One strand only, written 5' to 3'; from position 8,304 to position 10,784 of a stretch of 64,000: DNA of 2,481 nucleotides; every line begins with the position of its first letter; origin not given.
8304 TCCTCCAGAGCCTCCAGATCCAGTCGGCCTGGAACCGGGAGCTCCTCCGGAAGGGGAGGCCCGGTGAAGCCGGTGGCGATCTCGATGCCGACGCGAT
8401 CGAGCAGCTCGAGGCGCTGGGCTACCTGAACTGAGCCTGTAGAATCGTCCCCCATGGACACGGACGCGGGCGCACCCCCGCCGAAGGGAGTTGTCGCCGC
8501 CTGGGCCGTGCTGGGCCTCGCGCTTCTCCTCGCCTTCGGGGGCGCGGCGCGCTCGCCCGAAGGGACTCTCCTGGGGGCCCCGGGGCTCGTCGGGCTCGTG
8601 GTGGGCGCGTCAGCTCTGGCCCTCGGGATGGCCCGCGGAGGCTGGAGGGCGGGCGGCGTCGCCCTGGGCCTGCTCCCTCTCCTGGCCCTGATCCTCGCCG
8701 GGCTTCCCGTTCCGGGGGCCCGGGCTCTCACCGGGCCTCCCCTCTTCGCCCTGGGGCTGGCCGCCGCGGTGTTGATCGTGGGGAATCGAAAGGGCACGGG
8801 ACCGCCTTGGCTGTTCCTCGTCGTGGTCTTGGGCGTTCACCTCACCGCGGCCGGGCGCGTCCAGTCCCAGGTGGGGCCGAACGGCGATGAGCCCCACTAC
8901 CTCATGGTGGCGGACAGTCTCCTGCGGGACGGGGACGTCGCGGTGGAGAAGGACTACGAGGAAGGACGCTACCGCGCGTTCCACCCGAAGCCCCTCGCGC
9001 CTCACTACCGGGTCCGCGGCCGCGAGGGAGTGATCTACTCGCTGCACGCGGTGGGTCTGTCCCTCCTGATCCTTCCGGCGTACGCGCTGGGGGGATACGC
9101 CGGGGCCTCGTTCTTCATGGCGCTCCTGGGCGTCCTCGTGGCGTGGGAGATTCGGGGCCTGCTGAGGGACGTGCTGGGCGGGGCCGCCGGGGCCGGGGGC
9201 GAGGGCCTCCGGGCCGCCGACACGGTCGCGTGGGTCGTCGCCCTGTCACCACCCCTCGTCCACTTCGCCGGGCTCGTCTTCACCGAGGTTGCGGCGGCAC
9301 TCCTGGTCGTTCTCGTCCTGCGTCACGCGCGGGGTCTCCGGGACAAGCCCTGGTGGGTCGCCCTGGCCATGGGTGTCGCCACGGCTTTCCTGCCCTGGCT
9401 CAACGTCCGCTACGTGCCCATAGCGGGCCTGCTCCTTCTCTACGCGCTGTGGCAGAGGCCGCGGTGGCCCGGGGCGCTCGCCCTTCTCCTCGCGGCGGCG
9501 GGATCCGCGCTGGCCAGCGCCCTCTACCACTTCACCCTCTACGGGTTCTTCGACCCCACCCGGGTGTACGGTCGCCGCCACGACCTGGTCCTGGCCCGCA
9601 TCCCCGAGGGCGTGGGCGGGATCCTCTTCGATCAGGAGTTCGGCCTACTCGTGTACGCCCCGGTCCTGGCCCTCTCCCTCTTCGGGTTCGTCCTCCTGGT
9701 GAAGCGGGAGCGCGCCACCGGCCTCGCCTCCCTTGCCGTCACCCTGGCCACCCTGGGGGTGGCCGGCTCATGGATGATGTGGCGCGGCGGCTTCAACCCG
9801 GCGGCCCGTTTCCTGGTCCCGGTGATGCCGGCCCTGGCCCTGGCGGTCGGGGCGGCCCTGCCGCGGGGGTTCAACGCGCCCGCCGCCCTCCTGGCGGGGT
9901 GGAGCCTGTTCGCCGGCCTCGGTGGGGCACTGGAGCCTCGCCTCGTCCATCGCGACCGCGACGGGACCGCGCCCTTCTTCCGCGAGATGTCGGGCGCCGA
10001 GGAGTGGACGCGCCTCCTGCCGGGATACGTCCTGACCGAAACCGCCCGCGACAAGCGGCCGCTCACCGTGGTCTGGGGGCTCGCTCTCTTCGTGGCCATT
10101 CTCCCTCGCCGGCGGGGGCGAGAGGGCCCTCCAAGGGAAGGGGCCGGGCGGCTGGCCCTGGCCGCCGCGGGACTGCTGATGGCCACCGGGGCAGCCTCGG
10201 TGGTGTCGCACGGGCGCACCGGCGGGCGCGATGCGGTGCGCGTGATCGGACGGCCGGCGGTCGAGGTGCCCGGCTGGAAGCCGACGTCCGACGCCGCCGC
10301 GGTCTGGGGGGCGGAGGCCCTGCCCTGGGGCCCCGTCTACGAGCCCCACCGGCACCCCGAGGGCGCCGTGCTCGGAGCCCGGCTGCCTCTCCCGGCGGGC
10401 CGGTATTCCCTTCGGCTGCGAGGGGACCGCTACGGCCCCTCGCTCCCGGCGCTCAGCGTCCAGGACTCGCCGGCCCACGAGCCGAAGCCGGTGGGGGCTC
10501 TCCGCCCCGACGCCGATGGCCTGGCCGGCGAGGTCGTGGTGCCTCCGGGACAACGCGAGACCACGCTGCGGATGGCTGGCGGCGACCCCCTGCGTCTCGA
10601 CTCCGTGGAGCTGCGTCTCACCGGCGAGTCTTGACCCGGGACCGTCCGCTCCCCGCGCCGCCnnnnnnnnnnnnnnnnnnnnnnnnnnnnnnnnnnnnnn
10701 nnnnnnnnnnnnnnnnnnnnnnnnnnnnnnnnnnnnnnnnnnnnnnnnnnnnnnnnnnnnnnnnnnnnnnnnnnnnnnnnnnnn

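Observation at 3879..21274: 17.4-kb envelope island: two Thr-type sulfatase-fold lipoproteins plus six giant GT-C-like membrane proteins, with no cytoplasmic sugar-activation or export genes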

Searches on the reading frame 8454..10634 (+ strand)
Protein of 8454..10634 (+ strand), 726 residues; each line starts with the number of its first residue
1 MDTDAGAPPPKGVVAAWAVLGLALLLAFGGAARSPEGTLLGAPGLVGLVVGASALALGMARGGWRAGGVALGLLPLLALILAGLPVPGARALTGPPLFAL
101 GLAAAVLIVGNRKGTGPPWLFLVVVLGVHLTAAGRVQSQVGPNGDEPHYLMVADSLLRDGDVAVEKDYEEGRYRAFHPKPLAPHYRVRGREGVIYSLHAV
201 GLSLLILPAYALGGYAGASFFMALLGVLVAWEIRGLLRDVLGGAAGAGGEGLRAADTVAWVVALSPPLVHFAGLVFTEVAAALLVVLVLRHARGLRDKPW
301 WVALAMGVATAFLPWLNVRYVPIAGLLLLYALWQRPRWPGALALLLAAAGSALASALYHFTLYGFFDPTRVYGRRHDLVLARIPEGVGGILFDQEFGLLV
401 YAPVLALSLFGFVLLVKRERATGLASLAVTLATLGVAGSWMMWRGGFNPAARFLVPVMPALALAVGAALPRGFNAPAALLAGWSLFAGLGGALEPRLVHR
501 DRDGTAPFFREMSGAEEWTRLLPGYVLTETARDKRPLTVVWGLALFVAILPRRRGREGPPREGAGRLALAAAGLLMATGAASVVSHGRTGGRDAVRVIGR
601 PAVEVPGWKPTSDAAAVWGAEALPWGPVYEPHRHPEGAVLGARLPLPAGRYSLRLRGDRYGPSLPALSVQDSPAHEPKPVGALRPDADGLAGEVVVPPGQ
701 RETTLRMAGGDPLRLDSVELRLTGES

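Call 5: search_protein_families(library=pfam, proteins=[window:8454-10634:+], max_evalue=0.1)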
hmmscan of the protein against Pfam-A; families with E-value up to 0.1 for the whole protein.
window:8454-10634:+ (726 aa): 0 families

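Call 6: search_protein_families(library=ncbifam, proteins=[window:8454-10634:+], max_evalue=0.1)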
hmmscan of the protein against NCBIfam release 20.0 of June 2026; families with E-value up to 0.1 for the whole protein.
window:8454-10634:+ (726 aa): 1 family
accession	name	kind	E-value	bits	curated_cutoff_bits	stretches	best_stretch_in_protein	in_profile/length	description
NF047440.1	LA3751_2_3_fam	subfamily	3.2e-06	26.2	200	1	191-464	74-350/460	LA_3751/LA_3752 family putative glycosyltransferase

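Call 11: find_encoding_contigs(protein=window:8454-10634:+, flank=10000, max_places=4)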
Protein window:8454-10634:+ (726 aa): 2 contigs read that carry it; 2 places shown.
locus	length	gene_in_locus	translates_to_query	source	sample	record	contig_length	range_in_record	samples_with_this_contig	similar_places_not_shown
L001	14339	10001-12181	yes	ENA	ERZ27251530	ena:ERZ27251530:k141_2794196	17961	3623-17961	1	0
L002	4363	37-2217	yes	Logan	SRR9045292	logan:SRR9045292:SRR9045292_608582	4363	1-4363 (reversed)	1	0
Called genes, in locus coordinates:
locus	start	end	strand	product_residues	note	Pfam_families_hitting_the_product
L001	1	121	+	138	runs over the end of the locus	PF01243:PNPOx_N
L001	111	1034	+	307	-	PF01590:GAF, PF13185:GAF_2, PF13492:GAF_3 (weak)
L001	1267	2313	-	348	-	PF02424:ApbE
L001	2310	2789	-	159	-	-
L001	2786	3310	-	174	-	-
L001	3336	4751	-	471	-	PF14282:FlxA (faint)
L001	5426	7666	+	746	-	PF00884:Sulfatase, PF01663:Phosphodiest (weak), PF16347:SGSH_C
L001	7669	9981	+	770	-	PF00884:Sulfatase, PF01663:Phosphodiest, PF16347:SGSH_C (weak)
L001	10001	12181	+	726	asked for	-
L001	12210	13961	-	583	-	PF13231:PMT_2 (weak)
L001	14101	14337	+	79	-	?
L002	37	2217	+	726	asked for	-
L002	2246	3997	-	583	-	PF13231:PMT_2 (weak)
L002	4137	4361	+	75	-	?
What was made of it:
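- Checked: An independent gene caller on the source contig gives the same 746, 770, 726 and 583 aa products (call 11).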

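Call 12: find_homologous_proteins(query=window:8454-10634:+)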
Query window:8454-10634:+ (726 aa): 931 proteins with E <= 0.001 among 8000 candidates; the best 120 are listed.
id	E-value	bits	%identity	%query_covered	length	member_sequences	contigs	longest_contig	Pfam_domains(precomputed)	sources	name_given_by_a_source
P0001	0.0e+0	1355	87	100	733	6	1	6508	-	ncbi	-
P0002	0.0e+0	1332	85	99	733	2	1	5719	-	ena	-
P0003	0.0e+0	1249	80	100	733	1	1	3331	-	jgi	jgi:hypothetical protein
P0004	0.0e+0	1230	79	99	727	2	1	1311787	-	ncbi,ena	-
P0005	0.0e+0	1217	78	100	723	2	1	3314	-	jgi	jgi:hypothetical protein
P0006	0.0e+0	1185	77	99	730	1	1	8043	-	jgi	jgi:hypothetical protein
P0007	0.0e+0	1022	70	95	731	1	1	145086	-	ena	-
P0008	1.1e-297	1008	71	95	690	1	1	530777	-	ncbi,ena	-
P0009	6.7e-287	972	68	95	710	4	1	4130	-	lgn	-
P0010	2.6e-285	967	68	94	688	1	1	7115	-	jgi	jgi:hypothetical protein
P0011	3.5e-283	960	68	88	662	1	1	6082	-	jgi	jgi:hypothetical protein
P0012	4.0e-282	956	70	88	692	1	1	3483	-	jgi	jgi:hypothetical protein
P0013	1.4e-208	713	55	98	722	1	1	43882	-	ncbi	-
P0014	2.1e-208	712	57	87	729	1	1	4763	-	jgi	jgi:hypothetical protein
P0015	8.7e-208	710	54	98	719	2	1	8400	-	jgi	jgi:hypothetical protein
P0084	9.9e-195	667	53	97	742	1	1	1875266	-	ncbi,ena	-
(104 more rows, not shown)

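Call 13: find_encoding_contigs(protein=P0004, flank=10000, max_places=2)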
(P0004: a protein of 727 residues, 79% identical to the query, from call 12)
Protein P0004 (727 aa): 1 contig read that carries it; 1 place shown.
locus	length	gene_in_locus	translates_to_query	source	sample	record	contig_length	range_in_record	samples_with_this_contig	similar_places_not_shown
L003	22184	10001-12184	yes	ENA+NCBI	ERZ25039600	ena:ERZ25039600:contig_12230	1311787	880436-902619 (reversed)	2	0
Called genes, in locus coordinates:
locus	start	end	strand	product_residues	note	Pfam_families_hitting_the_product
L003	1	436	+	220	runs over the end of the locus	PF02544:Steroid_dh (weak), PF06966:DUF1295, PF04191:PEMT (weak)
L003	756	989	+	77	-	-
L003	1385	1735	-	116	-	PF04397:LytTR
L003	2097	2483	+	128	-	PF01850:PIN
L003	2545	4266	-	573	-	PF17871:AAA_lid_9, PF13401:AAA_22 (faint), PF00158:Sigma54_activat, PF07724:AAA_2, PF00004:AAA, PF07728:AAA_5, PF10431:ClpB_D2-small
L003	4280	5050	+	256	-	-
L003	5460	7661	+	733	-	PF00884:Sulfatase, PF01663:Phosphodiest (weak), PF16347:SGSH_C (weak)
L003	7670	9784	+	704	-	PF00884:Sulfatase, PF01663:Phosphodiest (faint)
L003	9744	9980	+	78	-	-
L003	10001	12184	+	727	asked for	-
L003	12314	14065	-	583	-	PF13231:PMT_2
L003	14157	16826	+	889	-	PF07691:PA14 (weak)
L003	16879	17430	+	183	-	-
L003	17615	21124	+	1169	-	PF04773:FecR, PF07719:TPR_2 (faint), PF13428:TPR_14 (faint), PF13432:TPR_16 (faint), PF14559:TPR_19 (faint), PF13181:TPR_8 (faint), PF13371:TPR_9 (faint), PF00593:TonB_dep_Rec_b-barrel, +1 more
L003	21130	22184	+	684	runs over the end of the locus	PF05226:CHASE2, PF00211:Guanylate_cyc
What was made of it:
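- L003 keeps g1-g5 but lacks g6-g8 (call 13). g1-g5 is conserved in L003 (call 13).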

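Call 14: find_encoding_contigs(protein=P0084, flank=10000, max_places=2)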
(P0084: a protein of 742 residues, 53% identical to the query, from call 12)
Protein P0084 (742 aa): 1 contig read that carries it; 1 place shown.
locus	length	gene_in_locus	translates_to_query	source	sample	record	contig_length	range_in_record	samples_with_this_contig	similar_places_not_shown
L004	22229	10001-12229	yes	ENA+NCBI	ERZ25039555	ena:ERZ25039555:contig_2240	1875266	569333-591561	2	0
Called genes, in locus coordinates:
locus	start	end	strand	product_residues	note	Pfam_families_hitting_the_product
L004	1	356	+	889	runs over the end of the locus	PF03796:DnaB_C, PF13481:AAA_25 (weak), PF00589:Phage_integrase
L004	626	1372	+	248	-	-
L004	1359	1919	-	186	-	PF01765:RRF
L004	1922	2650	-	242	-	PF00696:AA_kinase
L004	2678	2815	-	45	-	-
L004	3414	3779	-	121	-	PF00318:Ribosomal_S2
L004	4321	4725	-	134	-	PF00380:Ribosomal_S9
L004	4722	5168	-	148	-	PF00572:Ribosomal_L13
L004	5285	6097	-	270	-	PF00795:CN_hydrolase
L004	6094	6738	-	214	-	PF00730:HhH-GPD, PF00633:HHH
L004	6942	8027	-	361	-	PF00817:IMS, PF11799:IMS_C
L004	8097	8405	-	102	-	PF11950:DUF3467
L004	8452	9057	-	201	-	PF01726:LexA_DNA_bind, PF00717:Peptidase_S24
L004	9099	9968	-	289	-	-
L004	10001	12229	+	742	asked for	-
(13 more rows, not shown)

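Call 16: find_encoding_contigs(protein=P0008, flank=10000, max_places=2)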
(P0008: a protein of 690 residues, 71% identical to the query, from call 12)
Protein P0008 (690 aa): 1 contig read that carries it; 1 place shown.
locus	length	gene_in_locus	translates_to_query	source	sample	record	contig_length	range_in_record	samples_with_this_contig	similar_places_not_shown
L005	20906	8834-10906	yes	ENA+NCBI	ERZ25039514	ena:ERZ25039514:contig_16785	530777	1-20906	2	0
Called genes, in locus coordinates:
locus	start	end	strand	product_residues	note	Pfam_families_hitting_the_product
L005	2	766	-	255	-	?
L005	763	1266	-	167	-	PF04986:Y2_Tnp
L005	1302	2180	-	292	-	-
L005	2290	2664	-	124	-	PF10431:ClpB_D2-small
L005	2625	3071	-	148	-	PF00004:AAA (weak), PF07724:AAA_2, PF07728:AAA_5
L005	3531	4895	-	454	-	PF02861:Clp_N, PF05621:TniB (faint), PF13191:AAA_16 (weak), PF23569:NBD_SMAX1, PF00004:AAA, PF17871:AAA_lid_9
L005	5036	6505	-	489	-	-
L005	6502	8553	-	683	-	PF00069:Pkinase, PF03109:ABC1 (faint), PF07714:PK_Tyr_Ser-Thr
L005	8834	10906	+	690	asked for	-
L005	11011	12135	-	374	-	PF01408:GFO_IDH_MocA, PF22725:GFO_IDH_MocA_C3, PF02894:GFO_IDH_MocA_C (weak)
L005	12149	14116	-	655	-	-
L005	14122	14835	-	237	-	-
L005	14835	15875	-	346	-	PF13231:PMT_2 (weak)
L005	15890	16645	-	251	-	-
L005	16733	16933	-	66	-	-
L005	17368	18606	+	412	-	-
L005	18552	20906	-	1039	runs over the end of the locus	PF00873:ACR_tran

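Call 17: find_encoding_contigs(protein=P0007, flank=10000, max_places=2)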
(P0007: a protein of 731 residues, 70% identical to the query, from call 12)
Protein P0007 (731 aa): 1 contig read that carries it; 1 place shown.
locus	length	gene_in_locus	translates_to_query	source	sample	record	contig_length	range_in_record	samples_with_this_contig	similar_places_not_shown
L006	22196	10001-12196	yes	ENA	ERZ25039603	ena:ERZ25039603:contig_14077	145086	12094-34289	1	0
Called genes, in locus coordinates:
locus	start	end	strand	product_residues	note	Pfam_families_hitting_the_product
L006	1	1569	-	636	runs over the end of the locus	PF17871:AAA_lid_9, PF00004:AAA, PF00158:Sigma54_activat, PF07724:AAA_2, PF07728:AAA_5, PF13401:AAA_22 (faint), PF10431:ClpB_D2-small (weak)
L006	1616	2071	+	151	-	-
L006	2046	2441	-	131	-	PF02861:Clp_N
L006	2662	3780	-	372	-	PF00144:Beta-lactamase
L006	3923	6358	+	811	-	-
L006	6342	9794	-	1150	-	PF00069:Pkinase, PF07714:PK_Tyr_Ser-Thr, PF03109:ABC1 (weak)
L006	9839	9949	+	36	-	-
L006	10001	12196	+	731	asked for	-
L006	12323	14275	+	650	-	PF03160:Calx-beta, PF13360:PQQ_2 (weak)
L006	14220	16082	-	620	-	-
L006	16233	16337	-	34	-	-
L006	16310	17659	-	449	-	PF13231:PMT_2 (weak)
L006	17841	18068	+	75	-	-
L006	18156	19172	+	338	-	-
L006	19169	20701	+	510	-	-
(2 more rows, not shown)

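Call 20: search_solved_structures(query=A1, max_evalue=10, show_alignments=2)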
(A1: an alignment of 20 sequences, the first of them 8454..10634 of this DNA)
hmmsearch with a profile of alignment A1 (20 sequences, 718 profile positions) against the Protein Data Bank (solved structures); distinct sequences matched with E-value up to 10: 0.

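Call 31: search_protein_families(library=pfam, alignment_id=A1, max_evalue=0.1)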
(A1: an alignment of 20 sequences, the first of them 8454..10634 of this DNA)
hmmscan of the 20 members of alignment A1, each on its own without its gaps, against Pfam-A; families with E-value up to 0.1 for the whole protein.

A. member 1, window:8454-10634:+ (726 aa): 0 families

B. families by the number of members that match (of 20 scanned): 1 family
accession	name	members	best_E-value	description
PF13567.11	DUF4131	1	0.074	Domain of unknown function (DUF4131)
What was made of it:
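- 8454..10634 (+): g3: 726-aa GT-C-fold membrane protein with a C-terminal beta-sandwich (residues about 600-723). It belongs to a family found only in Acidobacteriota/Vicinamibacteria, with no Pfam model. No Pfam hit (calls 5 and 31).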

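Call 32: predict_structure(alignment_id=A1)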
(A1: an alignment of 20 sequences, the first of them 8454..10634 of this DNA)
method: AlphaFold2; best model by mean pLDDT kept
length: 726 residues; sequences in the alignment: 20
mean_pLDDT: 81.9   pTM: 0.85
mean pLDDT of the five models: 81.9, 81.6, 81.3, 80.7, 78.6
residues with pLDDT >= 90: 225; 70-90: 384; 50-70: 92; < 50: 25
segments of 3 or more residues with pLDDT < 50: 1-7, 245-247, 443-449, 501-505
pLDDT, mean of each block of 10 residues (from residue 1): 47 83 87 82 84 84 79 90 81 84 86 72 94 88 74 84 72 70 62 64 90 92 95 93 61 85 88 88 95 90 92 87 94 93 94 85 74 58 76 75 82 91 94 83 48 83 88 82 90 77 58 73 65 82 84 54 79 89 79 82 88 89 87 90 86 93 92 80 91 88 89 93 75
secondary structure, 60 per line:
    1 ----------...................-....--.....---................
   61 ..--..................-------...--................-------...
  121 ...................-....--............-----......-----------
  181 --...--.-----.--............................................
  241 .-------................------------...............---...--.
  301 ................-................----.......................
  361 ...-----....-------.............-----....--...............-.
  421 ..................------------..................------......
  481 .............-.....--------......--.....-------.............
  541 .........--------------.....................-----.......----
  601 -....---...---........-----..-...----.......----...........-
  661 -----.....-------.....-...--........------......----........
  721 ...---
elements in order (helices of 4 or more, strands of 3 or more residues): H11-29 E31-34 E37-41 H45-62 H65-82 H95-110 H118-139 H141-144 H147-158 H164-169 H197-241 H249-264 H277-291 H300-316 H318-333 H338-363 H369-372 H380-392 H398-401 H404-418 H420-438 H451-468 H475-493 H495-499 H508-513 H516-520 H528-549 H564-584 H590-596 E602-605 E609-611 E615-619 E638-644 E649-659 E666-670 E678-682 E684-686 E689-696 E703-708 E713-723
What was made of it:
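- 8454..10634 (+): AlphaFold pLDDT 81.9, pTM 0.85 (call 32).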

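Call 34: fold_search(model_id=the predicted structure, library=pdb)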
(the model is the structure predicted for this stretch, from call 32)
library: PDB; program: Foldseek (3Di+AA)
matches with E <= 10: 634; with E <= 0.001: 3
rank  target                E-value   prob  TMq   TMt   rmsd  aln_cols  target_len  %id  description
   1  6x0o                  2.6e-05  1.00  0.33  0.25  19.3       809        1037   12  Single-Particle Cryo-EM Structure of Arabinosyltransferase EmbB from Mycobacterium smegmatis (released 2020-06-10)
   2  7bvc_B                3.1e-04  1.00  0.39  0.29  17.1       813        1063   13  Cryo-EM structure of Mycobacterium smegmatis arabinosyltransferase EmbA-EmbB-AcpM2 in complex with ethambutol (released 2020-04-29)
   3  5f15                  4.0e-04  1.00  0.36  0.46   9.2       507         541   14  Crystal Structure of ArnT from Cupriavidus metallidurans bound to Undecaprenyl phosphate (released 2016-02-17)
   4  7bx8_A                1.1e-03  1.00  0.33  0.25  18.4       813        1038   12  Mycobacterium smegmatis arabinosyltransferase complex EmbB2-AcpM2 in symmetric "resting state" (released 2020-05-27)
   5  5ezm                  1.5e-03  1.00  0.33  0.42   9.8       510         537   15  Crystal Structure of ArnT from Cupriavidus metallidurans in the apo state (released 2016-02-17)
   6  9s6u_A                8.1e-03  1.00  0.29  0.37  12.4       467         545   13  Ternary cryo-EM structure of human ALG9 with Dol25-PP-GlcNAc2Man8, Dol25-P-Man and Fab (released 2026-03-18)
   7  8if8_B                1.0e-02  0.84  0.22  0.25  23.1       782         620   13  Arabinosyltransferase AftA (released 2023-05-31)
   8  9s6s_A                1.6e-02  1.00  0.29  0.37  12.9       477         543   12  Ternary cryo-EM structure of human ALG9 with Dol25-PP-GlcNAc2Man6, Dol25-P-Man and Fab (released 2026-03-18)
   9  7e9s_A                1.8e-02  1.00  0.29  0.25   9.3       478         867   13  Archaeal oligosaccharyltransferase AglB from Archaeoglobus fulgidus in complex with an inhibitory peptide and a dolich (released 2021-09-08)
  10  6w98_A                2.1e-02  0.98  0.32  0.19  23.9       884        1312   14  Single-Particle Cryo-EM Structure of Arabinofuranosyltransferase AftD from Mycobacteria (released 2020-05-13)
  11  8if8_C                2.5e-02  0.99  0.28  0.33  14.1       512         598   16  Arabinosyltransferase AftA (released 2023-05-31)
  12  8b23_B                2.6e-02  0.33  0.14  0.14  23.9       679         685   10  Time-resolved structure of K+-dependent Na+-PPase from Thermotoga maritima 600-seconds post reaction initiation with N (released 2024-01-17)
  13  9dlh                  2.7e-02  1.00  0.31  0.37   6.5       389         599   18  donor substrate analog-bound AftB (released 2025-06-25)
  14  9s6t_A                2.9e-02  0.99  0.30  0.42  16.9       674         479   11  Ternary cryo-EM structure of chicken ALG12 with Dol25-PP-GlcNAc2Man7, Dol25-P-Man, and Fab (released 2026-03-18)
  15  9s6r_A                4.6e-02  0.99  0.27  0.46  13.4       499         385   10  Ternary cryo-EM structure of yeast ALG3 with Dol25-PP-GlcNAc2Man5, Dol25-P-Man, and Fab (released 2026-03-18)
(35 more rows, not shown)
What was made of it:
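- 8454..10634 (+): Foldseek top hits are EmbB 2.6e-5, EmbA/B and ArnT 4e-4; the further hits at prob about 1.0 are ALG9, AftA, AglB and AftD (call 34).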
